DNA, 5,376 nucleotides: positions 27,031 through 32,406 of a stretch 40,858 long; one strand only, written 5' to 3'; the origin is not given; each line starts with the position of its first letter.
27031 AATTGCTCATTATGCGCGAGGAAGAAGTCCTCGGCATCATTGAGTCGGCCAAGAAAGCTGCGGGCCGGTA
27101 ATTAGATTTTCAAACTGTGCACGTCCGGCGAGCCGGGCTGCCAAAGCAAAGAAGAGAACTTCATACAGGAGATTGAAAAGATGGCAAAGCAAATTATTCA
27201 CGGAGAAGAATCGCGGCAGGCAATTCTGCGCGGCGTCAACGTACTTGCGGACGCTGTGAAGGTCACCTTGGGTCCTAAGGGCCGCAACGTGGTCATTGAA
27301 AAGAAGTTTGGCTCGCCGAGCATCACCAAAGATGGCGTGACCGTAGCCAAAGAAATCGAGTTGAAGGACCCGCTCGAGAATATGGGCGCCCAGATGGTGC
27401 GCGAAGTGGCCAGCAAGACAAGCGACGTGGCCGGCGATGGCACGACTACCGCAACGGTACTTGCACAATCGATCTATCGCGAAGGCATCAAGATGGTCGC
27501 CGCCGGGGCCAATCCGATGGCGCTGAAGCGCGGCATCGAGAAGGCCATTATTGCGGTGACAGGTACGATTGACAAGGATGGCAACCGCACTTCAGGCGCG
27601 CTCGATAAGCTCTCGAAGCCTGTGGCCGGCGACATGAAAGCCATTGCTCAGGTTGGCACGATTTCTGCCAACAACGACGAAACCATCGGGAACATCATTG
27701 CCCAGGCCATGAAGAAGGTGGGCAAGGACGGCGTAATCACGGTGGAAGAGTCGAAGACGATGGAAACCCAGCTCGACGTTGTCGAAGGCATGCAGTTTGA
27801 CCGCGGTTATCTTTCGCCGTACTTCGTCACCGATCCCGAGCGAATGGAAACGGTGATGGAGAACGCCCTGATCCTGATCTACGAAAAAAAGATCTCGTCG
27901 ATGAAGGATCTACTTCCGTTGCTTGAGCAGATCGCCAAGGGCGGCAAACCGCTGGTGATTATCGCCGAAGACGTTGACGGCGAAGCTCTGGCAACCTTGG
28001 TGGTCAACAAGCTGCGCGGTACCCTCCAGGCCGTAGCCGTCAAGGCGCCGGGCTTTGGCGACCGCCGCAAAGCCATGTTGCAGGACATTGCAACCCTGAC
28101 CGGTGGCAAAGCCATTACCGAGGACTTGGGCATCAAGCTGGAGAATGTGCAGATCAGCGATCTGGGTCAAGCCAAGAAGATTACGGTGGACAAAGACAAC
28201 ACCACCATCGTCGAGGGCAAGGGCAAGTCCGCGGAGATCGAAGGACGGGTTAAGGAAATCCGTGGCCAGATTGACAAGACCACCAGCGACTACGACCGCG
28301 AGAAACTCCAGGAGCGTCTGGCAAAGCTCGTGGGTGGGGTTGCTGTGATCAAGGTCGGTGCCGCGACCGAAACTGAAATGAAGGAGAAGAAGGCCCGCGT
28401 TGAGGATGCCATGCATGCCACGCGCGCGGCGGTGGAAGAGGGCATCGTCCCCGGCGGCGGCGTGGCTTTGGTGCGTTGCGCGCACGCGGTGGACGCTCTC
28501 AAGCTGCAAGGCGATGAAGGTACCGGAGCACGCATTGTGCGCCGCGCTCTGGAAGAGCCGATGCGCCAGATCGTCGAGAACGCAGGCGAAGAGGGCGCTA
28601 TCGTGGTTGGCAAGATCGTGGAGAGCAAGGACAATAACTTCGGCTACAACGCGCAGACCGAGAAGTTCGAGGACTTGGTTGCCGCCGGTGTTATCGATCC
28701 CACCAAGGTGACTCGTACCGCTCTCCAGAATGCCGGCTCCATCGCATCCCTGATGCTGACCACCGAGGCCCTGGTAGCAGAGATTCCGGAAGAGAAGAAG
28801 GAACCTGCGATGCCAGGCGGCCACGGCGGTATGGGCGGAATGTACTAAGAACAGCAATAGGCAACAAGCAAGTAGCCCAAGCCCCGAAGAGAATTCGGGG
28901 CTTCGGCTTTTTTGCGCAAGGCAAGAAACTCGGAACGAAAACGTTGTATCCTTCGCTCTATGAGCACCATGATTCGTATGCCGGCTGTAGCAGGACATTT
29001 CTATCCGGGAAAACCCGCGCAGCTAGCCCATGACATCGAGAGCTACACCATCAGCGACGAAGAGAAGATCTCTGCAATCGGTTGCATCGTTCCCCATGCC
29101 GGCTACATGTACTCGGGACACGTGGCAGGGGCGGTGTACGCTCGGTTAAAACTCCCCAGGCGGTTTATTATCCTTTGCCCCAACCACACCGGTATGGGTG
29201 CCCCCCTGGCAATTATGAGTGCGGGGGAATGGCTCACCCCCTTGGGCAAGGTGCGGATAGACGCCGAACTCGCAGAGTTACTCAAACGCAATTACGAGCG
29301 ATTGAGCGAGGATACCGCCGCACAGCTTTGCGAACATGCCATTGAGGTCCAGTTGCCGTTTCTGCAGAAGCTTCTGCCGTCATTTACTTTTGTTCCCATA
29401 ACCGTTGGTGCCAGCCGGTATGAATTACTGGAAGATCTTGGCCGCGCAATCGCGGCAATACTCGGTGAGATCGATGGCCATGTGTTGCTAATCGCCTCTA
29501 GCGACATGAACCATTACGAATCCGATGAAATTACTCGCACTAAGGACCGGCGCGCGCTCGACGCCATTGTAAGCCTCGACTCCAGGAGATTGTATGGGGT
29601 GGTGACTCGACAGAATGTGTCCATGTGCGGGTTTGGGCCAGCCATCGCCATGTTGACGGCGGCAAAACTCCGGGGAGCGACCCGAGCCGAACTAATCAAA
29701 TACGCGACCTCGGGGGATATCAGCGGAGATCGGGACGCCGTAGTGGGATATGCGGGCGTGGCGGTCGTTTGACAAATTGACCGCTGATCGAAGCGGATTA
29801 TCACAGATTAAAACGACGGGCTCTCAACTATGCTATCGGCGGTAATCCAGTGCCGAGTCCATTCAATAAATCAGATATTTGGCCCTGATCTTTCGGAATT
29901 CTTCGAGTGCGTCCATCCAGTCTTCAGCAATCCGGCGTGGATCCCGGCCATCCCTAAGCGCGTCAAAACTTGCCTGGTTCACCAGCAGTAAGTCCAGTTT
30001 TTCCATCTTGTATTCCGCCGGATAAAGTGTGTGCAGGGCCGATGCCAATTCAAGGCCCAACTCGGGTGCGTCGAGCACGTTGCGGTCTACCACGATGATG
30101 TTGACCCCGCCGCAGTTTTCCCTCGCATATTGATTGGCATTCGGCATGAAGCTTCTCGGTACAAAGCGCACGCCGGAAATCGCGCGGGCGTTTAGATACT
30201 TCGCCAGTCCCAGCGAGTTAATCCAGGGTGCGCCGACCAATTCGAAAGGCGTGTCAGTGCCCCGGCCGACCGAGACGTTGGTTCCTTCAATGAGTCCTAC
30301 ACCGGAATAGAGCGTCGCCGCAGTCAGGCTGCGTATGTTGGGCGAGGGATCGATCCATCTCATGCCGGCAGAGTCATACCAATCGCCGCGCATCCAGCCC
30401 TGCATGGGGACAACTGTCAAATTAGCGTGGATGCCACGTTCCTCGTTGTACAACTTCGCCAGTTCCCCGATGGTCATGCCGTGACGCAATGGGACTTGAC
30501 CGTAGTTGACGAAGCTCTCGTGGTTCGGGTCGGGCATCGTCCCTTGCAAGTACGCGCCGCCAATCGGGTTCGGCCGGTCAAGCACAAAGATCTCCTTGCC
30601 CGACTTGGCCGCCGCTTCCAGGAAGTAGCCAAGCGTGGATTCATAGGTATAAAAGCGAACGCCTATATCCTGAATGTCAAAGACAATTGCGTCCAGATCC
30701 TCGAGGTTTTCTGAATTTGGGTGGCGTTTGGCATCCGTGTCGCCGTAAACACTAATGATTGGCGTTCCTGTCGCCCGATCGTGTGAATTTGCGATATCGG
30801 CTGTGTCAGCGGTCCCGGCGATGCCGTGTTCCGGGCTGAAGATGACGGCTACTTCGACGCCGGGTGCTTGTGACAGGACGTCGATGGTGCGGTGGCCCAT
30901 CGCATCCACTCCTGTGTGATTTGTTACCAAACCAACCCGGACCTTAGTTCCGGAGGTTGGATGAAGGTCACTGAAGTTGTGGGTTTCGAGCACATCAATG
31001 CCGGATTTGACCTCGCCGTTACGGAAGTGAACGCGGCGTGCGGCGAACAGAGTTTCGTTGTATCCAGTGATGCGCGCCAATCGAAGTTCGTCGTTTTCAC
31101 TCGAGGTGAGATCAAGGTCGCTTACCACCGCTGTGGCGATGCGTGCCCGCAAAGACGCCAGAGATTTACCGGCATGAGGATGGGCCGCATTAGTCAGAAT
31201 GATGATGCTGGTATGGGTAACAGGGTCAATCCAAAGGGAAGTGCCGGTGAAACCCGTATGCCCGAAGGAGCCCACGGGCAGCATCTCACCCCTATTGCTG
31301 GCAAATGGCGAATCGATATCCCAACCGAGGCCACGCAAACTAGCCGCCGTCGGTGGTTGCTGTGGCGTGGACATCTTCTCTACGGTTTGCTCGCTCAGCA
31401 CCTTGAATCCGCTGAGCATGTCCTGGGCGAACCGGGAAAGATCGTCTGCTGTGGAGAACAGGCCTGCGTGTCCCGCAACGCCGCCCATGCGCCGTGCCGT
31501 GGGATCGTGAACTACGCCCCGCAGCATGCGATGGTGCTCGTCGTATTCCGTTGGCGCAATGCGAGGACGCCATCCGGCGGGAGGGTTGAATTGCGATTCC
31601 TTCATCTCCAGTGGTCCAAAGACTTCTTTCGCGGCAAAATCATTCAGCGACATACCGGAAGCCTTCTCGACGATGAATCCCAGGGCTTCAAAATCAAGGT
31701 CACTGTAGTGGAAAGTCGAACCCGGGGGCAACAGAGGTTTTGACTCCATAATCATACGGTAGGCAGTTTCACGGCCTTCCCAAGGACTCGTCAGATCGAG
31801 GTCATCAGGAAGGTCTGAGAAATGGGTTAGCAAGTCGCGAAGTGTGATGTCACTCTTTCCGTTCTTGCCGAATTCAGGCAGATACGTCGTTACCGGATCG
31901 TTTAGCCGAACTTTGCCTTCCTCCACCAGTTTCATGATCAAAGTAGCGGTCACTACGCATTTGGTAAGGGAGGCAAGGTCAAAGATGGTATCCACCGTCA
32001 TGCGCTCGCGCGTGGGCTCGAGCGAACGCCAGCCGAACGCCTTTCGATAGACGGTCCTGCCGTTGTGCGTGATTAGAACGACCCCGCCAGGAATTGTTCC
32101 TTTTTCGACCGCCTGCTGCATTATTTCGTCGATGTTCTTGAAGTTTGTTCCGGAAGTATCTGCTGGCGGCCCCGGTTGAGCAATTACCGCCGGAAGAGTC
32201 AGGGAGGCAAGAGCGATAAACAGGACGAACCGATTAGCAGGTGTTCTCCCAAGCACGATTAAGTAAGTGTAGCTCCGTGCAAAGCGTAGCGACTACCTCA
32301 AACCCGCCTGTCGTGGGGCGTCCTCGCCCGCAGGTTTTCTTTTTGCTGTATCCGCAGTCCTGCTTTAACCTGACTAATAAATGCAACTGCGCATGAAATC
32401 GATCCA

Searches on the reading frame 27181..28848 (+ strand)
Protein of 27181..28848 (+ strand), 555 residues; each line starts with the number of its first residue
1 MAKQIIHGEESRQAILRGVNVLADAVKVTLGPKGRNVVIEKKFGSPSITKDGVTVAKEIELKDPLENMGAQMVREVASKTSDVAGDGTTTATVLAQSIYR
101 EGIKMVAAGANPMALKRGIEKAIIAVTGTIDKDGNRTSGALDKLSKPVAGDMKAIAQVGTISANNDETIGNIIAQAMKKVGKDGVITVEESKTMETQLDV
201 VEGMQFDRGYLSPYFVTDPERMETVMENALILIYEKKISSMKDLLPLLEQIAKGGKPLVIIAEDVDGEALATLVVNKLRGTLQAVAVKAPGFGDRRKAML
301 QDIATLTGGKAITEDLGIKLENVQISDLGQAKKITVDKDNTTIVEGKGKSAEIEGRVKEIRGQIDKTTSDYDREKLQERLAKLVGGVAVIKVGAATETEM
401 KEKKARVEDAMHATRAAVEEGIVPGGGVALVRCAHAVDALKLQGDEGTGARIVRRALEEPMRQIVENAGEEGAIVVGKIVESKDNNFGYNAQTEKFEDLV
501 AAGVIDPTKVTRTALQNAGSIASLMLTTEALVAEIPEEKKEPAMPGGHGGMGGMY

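Call 32: search_protein_families(library=pfam, proteins=[window:27181-28848:+], max_evalue=0.001)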
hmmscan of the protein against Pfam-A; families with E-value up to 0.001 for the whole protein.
window:27181-28848:+ (555 aa): 1 family
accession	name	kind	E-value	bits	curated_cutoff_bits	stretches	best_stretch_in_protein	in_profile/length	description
PF00118.29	Cpn60_TCP1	-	1.8e-75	255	34.3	1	22-534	1-488/490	TCP-1/cpn60 chaperonin family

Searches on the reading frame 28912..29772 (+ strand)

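Call 32: search_protein_families(library=pfam, proteins=[window:28912-29772:+], max_evalue=0.001)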
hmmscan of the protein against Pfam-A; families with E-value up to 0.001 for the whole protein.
window:28912-29772:+ (286 aa): 1 family
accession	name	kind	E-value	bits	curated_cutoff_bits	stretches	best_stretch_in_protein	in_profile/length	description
PF01875.22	Memo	-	1.5e-77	260.9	27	1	24-283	2-268/269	Memo-like protein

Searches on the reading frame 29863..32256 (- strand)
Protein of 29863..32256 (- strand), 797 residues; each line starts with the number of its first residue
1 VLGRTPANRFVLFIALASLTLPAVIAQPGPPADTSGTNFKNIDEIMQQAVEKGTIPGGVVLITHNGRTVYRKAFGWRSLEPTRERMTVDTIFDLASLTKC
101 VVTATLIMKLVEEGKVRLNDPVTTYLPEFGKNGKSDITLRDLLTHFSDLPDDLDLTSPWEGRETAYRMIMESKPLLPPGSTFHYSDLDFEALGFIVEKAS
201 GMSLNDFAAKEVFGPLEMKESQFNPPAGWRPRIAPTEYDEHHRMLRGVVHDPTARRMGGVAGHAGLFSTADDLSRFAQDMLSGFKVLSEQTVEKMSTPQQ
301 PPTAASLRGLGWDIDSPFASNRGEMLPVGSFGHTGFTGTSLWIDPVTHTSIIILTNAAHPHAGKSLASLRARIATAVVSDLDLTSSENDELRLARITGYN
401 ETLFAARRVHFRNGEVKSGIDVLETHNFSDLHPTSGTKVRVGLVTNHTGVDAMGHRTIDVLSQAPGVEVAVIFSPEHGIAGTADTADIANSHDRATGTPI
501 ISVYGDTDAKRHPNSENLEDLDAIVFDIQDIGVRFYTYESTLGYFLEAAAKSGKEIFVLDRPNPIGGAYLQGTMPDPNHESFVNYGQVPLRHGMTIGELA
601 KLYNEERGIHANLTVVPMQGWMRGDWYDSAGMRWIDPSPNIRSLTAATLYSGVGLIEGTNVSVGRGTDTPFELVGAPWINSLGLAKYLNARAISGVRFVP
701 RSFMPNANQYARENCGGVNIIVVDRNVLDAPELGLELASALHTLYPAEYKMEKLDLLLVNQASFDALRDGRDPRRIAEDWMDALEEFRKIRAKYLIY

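Call 32: search_protein_families(library=pfam, proteins=[window:29863-32256:-], max_evalue=0.001)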
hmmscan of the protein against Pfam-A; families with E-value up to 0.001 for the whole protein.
window:29863-32256:- (797 aa): 3 families
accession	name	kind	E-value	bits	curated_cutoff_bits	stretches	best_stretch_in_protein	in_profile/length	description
PF00144.29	Beta-lactamase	-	1.3e-77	261.7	27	1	42-369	1-323/329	Beta-lactamase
PF07075.17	NamZ_N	-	4.8e-77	258.4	26.9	1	441-644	1-202/203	Exo-beta-N-acetylmuramidase NamZ, N-terminal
PF20732.2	NamZ_C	-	1.2e-43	150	25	1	649-797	2-152/152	Exo-beta-N-acetylmuramidase NamZ, C-terminal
